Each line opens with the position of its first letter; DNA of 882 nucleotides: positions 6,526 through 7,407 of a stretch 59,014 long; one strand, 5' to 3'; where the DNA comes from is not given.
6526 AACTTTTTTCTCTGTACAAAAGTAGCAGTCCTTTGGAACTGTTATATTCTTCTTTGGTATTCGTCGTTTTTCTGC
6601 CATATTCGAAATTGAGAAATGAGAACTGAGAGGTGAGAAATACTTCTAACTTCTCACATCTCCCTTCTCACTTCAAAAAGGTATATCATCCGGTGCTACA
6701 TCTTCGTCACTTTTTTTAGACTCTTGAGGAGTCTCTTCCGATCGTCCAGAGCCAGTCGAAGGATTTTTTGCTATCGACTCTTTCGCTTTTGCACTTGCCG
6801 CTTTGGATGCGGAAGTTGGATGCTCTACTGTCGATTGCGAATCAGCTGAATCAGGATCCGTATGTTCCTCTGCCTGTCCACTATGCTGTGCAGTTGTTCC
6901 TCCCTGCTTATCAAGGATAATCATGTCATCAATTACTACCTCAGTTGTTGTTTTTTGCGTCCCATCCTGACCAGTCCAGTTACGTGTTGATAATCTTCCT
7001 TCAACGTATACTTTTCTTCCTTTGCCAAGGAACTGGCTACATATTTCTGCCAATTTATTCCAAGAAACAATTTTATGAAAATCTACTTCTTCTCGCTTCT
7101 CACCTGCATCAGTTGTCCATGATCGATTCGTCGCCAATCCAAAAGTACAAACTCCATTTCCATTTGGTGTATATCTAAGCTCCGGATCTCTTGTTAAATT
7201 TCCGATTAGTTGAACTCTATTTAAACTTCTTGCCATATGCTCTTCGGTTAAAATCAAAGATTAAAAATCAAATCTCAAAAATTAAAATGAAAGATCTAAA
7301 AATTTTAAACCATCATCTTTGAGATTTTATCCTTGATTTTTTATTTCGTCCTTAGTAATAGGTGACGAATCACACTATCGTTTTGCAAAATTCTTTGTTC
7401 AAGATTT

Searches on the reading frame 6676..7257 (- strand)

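Call 70: search_protein_families(library=pfam, proteins=[window:6676-7257:-], max_evalue=0.0001)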
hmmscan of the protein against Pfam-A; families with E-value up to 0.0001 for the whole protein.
window:6676-7257:- (194 aa): 1 family
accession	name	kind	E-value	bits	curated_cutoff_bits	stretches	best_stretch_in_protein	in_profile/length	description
PF00436.31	SSB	-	1.8e-37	128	26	1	12-113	1-102/104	Single-strand binding protein family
